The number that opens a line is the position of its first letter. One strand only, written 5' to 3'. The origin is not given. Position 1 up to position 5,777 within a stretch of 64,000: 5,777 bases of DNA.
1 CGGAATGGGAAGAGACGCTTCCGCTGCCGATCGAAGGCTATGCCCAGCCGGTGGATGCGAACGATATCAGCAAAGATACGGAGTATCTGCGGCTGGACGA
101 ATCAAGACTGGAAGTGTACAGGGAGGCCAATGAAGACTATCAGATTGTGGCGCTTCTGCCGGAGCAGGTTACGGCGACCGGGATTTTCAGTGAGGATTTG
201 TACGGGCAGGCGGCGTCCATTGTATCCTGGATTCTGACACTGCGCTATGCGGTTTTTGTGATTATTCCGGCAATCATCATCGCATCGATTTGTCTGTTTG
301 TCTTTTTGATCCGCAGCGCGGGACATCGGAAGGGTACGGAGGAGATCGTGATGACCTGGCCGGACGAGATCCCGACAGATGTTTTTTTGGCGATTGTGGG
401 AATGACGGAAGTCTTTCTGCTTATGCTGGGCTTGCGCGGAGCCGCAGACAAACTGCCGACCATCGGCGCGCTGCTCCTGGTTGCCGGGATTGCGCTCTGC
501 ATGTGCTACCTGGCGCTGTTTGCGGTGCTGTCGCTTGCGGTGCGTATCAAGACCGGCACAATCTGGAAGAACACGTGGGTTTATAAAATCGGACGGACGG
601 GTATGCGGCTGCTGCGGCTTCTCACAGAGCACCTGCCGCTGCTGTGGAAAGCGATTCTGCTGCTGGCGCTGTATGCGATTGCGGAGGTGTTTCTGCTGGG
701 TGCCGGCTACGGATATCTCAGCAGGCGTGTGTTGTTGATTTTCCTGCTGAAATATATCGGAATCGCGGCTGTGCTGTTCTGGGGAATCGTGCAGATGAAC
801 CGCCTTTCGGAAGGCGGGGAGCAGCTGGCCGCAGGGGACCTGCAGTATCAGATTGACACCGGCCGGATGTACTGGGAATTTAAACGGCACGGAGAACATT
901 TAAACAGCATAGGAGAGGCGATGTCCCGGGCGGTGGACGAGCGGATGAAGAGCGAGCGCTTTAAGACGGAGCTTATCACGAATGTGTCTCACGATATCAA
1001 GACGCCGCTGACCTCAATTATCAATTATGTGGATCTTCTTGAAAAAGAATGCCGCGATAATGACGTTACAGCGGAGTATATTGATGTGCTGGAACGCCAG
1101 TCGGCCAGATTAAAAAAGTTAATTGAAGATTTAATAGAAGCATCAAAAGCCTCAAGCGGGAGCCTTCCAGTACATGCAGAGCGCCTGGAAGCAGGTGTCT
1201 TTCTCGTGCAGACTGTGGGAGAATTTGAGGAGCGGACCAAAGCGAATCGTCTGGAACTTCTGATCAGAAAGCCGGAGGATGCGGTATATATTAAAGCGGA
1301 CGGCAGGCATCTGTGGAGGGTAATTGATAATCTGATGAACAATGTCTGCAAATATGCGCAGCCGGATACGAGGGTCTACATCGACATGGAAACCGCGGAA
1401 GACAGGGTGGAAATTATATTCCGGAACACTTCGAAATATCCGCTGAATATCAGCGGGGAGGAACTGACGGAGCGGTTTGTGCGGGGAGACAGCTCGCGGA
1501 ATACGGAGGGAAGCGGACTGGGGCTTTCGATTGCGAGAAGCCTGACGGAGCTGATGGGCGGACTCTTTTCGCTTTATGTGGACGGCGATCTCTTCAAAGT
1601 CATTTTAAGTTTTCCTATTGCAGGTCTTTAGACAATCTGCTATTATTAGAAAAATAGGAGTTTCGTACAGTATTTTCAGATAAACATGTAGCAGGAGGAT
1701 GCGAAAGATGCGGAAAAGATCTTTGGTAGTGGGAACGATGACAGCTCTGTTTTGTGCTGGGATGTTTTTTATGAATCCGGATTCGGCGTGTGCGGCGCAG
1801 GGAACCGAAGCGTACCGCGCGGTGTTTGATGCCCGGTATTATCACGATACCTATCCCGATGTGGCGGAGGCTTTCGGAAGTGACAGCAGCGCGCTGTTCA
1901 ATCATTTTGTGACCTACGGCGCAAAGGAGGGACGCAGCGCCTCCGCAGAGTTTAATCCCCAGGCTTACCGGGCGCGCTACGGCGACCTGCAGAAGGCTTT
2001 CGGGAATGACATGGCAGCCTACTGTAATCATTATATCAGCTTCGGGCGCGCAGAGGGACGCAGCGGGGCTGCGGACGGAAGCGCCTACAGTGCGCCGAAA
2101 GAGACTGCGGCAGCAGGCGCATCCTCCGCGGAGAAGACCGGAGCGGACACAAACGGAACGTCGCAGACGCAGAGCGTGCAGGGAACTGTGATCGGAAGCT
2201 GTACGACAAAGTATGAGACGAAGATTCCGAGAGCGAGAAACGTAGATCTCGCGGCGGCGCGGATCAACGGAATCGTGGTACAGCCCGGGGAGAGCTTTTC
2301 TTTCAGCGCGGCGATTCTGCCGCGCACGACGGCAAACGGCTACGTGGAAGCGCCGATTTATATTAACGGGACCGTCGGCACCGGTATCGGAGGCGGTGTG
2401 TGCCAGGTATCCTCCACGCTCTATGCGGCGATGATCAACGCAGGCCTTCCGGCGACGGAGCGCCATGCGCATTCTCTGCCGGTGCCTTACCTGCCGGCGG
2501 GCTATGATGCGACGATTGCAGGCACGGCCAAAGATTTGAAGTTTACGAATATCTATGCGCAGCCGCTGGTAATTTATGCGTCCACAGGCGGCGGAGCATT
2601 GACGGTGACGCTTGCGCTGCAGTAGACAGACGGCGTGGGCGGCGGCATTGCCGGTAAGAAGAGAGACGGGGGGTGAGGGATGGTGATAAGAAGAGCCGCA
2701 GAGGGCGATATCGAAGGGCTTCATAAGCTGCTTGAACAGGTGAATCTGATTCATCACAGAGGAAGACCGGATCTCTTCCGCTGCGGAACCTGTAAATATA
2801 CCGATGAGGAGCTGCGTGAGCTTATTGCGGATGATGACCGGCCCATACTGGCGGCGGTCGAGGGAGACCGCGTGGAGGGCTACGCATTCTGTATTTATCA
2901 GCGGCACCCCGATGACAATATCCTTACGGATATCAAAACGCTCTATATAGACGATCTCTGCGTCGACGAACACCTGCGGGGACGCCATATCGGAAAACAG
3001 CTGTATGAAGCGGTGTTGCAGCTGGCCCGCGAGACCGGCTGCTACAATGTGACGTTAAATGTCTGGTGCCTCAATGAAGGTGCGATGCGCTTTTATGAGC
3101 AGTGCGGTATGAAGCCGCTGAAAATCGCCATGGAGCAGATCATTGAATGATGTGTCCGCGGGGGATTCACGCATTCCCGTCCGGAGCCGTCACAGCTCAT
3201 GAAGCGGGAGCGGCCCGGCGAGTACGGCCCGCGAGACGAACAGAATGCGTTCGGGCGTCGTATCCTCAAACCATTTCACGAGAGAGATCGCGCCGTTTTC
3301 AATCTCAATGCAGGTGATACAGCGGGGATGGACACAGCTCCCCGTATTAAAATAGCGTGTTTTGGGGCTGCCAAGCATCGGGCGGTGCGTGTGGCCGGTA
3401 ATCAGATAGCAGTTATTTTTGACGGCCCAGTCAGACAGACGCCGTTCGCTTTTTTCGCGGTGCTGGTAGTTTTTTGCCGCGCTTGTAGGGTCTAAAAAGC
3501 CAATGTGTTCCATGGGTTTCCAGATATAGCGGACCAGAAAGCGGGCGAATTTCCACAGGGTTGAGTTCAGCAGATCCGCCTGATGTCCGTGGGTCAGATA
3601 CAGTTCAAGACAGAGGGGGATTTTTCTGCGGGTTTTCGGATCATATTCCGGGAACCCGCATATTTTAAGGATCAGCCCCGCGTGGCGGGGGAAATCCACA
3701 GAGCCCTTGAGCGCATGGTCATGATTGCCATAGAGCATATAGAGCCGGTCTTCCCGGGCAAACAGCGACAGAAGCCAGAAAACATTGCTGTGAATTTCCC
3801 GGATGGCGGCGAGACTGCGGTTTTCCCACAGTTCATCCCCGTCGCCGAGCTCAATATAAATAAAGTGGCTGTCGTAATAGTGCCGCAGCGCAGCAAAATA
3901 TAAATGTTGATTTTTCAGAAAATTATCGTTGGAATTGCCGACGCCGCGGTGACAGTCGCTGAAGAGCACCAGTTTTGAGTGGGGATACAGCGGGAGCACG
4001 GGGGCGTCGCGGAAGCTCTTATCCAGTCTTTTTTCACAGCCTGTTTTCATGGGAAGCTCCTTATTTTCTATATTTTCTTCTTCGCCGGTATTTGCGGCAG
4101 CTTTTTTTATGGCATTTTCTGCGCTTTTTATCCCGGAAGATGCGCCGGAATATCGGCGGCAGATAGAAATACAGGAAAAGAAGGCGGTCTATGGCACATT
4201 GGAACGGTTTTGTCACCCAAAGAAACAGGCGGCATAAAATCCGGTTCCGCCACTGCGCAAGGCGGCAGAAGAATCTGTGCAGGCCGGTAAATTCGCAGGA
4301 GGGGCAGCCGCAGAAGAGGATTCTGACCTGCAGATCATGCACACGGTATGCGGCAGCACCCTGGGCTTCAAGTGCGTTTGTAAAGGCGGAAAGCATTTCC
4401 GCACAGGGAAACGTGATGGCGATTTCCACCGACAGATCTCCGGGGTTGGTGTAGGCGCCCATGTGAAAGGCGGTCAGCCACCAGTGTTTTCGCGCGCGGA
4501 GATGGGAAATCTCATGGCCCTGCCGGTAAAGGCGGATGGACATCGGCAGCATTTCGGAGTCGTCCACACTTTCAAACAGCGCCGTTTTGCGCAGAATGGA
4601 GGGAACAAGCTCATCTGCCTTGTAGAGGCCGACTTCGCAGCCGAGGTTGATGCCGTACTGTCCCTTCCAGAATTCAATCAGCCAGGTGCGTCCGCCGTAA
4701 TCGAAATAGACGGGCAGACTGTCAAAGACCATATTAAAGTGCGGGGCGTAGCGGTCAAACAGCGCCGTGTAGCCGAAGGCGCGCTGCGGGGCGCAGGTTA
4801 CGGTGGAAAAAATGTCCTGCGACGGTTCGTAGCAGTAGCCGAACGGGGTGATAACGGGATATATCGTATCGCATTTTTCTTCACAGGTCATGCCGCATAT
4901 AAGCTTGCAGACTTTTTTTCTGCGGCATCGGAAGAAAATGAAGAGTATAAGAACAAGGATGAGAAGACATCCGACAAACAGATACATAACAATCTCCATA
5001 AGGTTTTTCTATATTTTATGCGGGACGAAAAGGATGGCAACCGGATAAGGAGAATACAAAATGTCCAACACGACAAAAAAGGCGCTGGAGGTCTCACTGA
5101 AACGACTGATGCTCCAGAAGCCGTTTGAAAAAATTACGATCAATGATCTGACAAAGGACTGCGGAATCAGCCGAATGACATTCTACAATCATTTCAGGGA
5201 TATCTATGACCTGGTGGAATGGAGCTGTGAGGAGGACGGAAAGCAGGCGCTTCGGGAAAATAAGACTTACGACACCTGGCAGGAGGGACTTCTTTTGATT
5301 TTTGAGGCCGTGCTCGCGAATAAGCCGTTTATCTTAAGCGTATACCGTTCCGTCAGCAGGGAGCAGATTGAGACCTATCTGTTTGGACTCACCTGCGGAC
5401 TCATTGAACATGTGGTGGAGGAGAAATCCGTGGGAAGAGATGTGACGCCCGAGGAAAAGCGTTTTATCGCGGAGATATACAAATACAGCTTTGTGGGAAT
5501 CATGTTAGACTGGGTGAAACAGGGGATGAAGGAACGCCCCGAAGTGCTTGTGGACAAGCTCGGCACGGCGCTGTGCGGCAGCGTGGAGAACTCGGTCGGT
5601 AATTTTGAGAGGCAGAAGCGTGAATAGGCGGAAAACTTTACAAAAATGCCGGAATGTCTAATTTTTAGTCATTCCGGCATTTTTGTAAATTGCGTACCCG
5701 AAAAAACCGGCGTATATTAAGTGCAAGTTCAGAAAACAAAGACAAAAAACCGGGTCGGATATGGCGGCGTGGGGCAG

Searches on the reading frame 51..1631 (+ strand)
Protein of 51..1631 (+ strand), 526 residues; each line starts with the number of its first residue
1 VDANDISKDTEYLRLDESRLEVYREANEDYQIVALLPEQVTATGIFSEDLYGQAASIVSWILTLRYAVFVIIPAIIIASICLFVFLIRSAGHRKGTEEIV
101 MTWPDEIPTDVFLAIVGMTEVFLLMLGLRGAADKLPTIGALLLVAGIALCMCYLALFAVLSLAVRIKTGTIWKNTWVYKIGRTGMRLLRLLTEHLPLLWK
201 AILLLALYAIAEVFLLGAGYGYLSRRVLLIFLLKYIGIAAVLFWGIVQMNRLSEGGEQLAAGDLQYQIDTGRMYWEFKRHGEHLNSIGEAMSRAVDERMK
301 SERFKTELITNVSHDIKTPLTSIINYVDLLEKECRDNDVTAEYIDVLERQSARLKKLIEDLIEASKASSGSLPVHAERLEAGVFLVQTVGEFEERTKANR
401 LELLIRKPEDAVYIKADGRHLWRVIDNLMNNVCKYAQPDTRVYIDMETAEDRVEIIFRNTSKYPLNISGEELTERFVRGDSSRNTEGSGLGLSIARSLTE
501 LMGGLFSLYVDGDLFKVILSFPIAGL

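Call 56: search_protein_families(library=pfam, proteins=[window:51-1631:+], max_evalue=0.0001)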
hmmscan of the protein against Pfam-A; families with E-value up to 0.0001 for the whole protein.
window:51-1631:+ (526 aa): 2 families
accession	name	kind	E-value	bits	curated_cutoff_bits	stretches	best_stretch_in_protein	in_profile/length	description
PF00512.31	HisKA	-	1.4e-17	64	26.9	1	305-370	2-66/66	His Kinase A (phospho-acceptor) domain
PF02518.31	HATPase_c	-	2e-13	51.2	26.4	1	417-508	2-93/111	Histidine kinase-, DNA gyrase B-, and HSP90-like ATPase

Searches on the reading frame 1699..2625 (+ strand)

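Call 95: search_protein_families(library=pfam, proteins=[window:1699-2625:+], max_evalue=0.0001)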
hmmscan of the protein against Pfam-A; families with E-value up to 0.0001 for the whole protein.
window:1699-2625:+ (308 aa): 1 family
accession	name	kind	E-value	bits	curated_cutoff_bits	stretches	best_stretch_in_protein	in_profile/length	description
PF04294.18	VanW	-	1.8e-47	160.5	27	1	178-305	2-129/130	VanW like protein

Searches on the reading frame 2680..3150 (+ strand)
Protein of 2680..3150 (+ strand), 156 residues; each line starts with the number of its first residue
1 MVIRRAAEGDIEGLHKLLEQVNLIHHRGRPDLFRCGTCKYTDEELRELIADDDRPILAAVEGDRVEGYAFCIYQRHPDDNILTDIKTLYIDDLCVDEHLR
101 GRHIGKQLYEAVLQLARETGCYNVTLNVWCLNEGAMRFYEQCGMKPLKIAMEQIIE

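Call 95: search_protein_families(library=pfam, proteins=[window:2680-3150:+], max_evalue=0.0001)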
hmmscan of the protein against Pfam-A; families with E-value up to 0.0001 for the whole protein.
window:2680-3150:+ (156 aa): 4 families
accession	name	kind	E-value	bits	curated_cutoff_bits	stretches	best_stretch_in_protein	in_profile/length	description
PF00583.31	Acetyltransf_1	-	1e-17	64.9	20.7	1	37-144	13-116/116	Acetyltransferase (GNAT) family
PF13508.13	Acetyltransf_7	-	6.9e-11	42.8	27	1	57-143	6-81/84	Acetyltransferase (GNAT) domain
PF13673.13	Acetyltransf_10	-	2.3e-09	37.7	23.6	1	41-147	18-110/128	Acetyltransferase (GNAT) domain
PF14542.12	Acetyltransf_CG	-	3e-05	24.5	30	1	67-120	11-57/80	GCN5-related N-acetyl-transferase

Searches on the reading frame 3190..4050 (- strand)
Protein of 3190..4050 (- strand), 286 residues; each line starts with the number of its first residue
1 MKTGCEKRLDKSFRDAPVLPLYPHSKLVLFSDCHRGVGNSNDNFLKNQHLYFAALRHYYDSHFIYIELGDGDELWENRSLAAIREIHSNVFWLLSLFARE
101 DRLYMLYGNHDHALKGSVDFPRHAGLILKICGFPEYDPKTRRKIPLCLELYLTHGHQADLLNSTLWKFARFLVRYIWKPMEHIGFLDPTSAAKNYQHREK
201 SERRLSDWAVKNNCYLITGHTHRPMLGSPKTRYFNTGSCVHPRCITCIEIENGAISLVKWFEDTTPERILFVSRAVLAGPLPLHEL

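Call 56: search_protein_families(library=pfam, proteins=[window:3190-4050:-], max_evalue=0.0001)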
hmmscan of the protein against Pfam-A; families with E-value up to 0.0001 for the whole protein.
window:3190-4050:- (286 aa): 1 family
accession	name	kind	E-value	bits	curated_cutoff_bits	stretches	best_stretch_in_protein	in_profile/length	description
PF00149.33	Metallophos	-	1.5e-05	25.9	21.5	1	26-224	2-191/191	Calcineurin-like phosphoesterase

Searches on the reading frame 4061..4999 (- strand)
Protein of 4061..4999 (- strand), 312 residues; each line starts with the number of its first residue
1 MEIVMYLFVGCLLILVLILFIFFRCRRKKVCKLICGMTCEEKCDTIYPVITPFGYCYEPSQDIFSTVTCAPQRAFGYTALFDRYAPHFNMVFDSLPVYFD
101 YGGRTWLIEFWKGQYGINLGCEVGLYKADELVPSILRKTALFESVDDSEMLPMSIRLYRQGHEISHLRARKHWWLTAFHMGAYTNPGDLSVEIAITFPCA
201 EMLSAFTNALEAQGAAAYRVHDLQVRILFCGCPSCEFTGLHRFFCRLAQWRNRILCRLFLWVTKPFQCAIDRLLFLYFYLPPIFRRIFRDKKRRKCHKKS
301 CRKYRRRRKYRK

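Call 56: search_protein_families(library=pfam, proteins=[window:4061-4999:-], max_evalue=0.0001)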
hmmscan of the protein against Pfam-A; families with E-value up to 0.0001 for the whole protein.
window:4061-4999:- (312 aa): 1 family
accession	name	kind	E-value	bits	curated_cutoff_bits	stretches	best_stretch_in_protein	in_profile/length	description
PF14751.11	DUF4474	-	1.7e-81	273.6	23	1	49-284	4-240/240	Domain of unknown function (DUF4474)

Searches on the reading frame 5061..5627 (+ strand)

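Call 95: search_protein_families(library=pfam, proteins=[window:5061-5627:+], max_evalue=0.0001)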
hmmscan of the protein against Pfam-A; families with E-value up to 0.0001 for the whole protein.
window:5061-5627:+ (188 aa): 2 families
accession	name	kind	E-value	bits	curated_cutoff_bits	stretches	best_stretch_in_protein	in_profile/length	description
PF14278.11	TetR_C_8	-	1.6e-30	105.6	26.1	1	71-169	1-99/103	Transcriptional regulator C-terminal region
PF00440.29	TetR_N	-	1.6e-06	28.2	24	1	15-53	7-45/47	Bacterial regulatory proteins, tetR family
